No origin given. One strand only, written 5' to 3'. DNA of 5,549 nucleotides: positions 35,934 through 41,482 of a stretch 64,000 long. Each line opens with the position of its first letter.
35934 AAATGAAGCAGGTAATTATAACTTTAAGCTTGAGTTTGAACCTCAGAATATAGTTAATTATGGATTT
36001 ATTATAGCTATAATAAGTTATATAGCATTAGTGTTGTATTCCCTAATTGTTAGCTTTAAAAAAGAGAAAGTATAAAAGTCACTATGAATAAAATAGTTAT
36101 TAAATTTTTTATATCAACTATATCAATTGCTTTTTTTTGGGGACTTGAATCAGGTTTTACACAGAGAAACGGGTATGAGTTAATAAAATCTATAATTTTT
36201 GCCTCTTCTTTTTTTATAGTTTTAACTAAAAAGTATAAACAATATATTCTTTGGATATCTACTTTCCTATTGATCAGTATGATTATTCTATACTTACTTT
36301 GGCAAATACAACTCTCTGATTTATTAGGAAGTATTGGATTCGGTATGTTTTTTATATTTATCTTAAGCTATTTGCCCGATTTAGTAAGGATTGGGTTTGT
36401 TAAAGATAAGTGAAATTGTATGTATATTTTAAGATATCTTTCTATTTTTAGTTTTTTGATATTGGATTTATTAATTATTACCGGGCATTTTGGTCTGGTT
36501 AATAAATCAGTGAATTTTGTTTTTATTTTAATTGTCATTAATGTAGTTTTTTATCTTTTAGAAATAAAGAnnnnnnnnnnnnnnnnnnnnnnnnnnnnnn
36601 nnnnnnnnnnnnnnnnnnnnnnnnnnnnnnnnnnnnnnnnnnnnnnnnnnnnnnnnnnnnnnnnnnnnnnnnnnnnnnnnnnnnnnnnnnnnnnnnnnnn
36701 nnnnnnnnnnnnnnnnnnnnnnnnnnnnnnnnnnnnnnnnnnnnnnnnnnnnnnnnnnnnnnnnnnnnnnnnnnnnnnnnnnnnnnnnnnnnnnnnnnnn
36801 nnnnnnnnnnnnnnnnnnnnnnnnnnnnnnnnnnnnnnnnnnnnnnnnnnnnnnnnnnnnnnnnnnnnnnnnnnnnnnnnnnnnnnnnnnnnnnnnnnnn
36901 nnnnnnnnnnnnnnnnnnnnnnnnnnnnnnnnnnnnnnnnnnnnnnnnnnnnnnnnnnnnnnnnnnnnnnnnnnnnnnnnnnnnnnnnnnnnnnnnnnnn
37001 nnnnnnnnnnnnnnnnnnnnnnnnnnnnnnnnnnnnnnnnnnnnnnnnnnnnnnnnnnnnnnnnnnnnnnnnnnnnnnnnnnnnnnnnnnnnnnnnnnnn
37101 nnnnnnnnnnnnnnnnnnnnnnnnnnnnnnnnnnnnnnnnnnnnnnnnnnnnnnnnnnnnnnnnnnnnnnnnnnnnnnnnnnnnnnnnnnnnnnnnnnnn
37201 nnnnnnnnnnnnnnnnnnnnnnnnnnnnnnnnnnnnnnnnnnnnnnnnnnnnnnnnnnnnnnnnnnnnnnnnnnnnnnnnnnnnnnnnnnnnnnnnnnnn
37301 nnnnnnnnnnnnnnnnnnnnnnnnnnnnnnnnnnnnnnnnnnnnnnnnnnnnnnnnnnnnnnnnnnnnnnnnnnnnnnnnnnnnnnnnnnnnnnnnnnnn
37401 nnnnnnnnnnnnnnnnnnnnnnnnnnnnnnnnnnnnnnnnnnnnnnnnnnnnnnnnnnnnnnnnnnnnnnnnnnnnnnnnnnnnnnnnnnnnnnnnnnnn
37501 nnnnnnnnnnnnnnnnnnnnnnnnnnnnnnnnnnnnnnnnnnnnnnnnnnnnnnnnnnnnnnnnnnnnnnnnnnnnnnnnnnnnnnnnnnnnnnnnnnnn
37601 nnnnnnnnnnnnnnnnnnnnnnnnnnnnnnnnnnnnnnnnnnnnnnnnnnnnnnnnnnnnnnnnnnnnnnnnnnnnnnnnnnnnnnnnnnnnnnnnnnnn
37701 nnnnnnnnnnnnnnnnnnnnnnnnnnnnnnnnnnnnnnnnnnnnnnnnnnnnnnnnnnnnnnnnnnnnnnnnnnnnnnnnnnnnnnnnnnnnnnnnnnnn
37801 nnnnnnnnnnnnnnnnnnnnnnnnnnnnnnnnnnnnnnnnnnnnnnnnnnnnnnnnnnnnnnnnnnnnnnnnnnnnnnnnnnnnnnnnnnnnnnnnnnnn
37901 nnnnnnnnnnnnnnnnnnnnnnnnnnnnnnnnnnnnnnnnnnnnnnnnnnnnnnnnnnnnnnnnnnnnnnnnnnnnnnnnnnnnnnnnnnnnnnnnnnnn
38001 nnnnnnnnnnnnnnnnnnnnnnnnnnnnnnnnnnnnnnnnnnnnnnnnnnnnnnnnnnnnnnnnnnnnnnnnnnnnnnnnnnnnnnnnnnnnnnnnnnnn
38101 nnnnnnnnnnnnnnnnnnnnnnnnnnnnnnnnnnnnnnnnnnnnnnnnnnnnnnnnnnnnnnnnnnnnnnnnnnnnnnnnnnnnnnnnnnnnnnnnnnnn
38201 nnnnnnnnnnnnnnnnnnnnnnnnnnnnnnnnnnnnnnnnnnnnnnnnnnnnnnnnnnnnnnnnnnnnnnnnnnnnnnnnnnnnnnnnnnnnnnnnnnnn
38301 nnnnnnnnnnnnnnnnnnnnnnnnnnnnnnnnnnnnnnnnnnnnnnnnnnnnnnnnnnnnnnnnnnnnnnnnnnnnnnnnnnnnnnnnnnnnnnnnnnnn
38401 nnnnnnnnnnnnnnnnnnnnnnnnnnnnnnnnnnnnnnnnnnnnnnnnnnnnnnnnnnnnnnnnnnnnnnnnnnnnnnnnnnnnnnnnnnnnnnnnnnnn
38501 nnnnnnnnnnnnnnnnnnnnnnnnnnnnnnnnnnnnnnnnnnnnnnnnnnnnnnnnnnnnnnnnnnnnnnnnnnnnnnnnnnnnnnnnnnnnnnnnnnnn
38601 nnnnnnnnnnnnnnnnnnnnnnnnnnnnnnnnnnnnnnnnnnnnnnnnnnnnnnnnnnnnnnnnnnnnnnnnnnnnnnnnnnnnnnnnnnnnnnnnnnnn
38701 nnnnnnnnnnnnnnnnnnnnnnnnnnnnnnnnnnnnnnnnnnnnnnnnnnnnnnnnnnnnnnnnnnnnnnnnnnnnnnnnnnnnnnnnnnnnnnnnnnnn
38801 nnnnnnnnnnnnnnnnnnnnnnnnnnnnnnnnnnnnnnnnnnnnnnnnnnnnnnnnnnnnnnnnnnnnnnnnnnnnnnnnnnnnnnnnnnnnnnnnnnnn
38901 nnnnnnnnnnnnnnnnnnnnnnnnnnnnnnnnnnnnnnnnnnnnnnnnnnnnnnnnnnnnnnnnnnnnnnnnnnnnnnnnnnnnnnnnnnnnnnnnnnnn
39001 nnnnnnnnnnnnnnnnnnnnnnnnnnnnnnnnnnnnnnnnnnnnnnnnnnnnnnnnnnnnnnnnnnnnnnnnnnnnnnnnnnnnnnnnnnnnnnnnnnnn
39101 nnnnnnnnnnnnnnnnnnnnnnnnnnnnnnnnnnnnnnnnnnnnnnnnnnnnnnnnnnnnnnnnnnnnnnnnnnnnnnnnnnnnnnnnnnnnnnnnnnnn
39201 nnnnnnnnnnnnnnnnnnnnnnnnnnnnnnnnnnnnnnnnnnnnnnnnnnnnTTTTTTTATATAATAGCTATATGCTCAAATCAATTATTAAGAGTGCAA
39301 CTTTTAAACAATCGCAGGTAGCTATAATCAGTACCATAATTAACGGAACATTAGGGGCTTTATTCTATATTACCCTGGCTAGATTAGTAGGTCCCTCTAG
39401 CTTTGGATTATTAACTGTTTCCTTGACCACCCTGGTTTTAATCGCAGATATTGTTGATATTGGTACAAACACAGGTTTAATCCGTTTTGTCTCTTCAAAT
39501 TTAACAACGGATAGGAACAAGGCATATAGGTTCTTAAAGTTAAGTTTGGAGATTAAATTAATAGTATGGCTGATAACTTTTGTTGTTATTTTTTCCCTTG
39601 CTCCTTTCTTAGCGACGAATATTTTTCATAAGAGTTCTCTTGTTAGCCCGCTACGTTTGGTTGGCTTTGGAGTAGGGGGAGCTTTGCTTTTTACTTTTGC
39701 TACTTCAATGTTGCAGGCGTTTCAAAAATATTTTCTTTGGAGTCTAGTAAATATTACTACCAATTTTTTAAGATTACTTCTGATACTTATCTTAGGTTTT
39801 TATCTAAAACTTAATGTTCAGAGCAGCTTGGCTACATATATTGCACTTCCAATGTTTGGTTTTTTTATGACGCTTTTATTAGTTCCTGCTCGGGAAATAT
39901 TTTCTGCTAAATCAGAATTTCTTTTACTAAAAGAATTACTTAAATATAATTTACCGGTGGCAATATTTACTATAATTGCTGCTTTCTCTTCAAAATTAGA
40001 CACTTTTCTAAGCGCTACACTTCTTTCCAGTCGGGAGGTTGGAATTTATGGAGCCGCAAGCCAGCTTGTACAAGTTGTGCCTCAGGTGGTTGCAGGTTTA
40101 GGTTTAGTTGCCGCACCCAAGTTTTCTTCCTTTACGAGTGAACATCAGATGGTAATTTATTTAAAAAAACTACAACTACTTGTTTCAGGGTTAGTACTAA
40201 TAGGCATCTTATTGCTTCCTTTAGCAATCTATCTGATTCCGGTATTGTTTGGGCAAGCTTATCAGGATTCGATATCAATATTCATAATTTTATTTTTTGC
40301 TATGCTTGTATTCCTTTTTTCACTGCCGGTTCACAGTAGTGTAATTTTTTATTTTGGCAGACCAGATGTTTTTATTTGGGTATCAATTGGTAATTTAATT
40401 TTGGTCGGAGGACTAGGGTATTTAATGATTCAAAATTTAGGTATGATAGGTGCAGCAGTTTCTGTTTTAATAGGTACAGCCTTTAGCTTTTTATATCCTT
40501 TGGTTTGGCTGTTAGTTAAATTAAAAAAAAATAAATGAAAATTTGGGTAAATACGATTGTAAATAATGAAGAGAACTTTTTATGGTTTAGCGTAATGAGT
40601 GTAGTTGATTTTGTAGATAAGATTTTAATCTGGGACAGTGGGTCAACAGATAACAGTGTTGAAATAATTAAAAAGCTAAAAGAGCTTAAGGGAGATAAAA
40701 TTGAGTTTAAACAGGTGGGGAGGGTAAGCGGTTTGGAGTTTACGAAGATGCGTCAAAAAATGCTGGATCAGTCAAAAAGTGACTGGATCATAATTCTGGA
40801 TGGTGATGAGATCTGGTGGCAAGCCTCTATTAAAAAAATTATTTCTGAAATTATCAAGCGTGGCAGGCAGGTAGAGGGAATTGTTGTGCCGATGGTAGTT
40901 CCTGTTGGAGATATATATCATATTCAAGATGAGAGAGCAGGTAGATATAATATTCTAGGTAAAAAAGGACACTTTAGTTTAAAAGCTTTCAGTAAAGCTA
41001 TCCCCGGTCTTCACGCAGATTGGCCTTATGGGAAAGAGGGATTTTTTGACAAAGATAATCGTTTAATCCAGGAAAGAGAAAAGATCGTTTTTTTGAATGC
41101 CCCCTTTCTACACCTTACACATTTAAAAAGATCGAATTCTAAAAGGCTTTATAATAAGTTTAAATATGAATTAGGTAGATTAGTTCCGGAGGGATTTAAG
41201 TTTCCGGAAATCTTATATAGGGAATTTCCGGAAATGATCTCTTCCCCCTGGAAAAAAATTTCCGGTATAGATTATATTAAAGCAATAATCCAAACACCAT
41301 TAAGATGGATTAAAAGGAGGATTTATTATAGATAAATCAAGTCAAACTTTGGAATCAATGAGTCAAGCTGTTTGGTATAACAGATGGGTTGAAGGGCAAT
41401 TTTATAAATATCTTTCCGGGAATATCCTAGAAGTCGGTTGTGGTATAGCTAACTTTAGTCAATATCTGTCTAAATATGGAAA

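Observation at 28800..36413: Tandemly duplicated two-gene module: giant membrane protein + small 3-TM partner protein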

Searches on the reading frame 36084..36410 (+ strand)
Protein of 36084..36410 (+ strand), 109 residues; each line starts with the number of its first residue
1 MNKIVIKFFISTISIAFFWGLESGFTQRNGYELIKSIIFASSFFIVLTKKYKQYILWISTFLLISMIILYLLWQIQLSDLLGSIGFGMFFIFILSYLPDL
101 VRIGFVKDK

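Call 7: search_protein_families(library=pfam, proteins=[window:36084-36410:+], max_evalue=0.1)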
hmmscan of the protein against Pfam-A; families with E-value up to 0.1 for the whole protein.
window:36084-36410:+ (109 aa): 0 families

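Call 67: list_cluster_members(proteins=[P0004, P0001, window:36084-36410:+, window:32647-36072:+])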
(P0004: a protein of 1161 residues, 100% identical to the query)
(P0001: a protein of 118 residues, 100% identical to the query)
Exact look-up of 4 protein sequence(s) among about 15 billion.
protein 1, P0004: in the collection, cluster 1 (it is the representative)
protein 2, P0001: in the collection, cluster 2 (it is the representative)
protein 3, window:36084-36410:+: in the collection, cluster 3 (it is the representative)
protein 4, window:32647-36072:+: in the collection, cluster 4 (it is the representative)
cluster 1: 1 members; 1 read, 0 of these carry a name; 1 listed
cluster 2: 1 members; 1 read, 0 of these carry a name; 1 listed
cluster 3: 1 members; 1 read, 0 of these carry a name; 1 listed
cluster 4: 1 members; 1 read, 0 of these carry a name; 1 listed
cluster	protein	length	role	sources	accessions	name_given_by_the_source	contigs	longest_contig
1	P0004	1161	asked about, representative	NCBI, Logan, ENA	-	-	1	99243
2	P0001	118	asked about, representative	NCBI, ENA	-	-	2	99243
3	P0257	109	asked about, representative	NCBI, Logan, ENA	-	-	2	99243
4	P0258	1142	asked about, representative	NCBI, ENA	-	-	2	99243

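Call 76: search_protein_families(library=ncbifam, proteins=[window:36084-36410:+], max_evalue=0.001)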
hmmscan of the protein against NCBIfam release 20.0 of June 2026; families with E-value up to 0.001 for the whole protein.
window:36084-36410:+ (109 aa): 0 families

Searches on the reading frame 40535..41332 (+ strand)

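Call 8: search_protein_families(library=pfam, proteins=[window:40535-41332:+], max_evalue=0.001)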
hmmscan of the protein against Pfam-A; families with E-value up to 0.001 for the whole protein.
window:40535-41332:+ (266 aa): 3 families
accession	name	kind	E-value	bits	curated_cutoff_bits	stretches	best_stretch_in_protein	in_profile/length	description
PF00535.33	Glycos_transf_2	-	9.7e-13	48.8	23.3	1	9-133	6-130/168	Glycosyl transferase family 2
PF13704.12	Glyco_tranf_2_4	-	1.1e-06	29.5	27.5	1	25-96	16-86/98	Glycosyl transferase family 2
PF10111.15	Glyco_tranf_2_2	-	0.00041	20.4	27.3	1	27-141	29-140/276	Glycosyltransferase like family 2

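Call 76: search_protein_families(library=ncbifam, proteins=[window:40535-41332:+], max_evalue=0.001)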
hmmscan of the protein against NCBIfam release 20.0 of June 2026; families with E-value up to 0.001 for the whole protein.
window:40535-41332:+ (266 aa): 3 families
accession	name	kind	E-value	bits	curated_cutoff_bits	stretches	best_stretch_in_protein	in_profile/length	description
TIGR04195.1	S_glycosyl_SunS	equivalog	1.9e-07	30.3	350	1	6-122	62-172/421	SunS family peptide S-glycosyltransferase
TIGR04440.1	glyco_TIGR04440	domain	0.00013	21.8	70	1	20-105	21-105/215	TIGR00180 family glycosyltransferase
NF047683.1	TeichurnBiosyTuaG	equivalog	0.00023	20.9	400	1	29-106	37-111/252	teichuronic acid biosynthesis protein TuaG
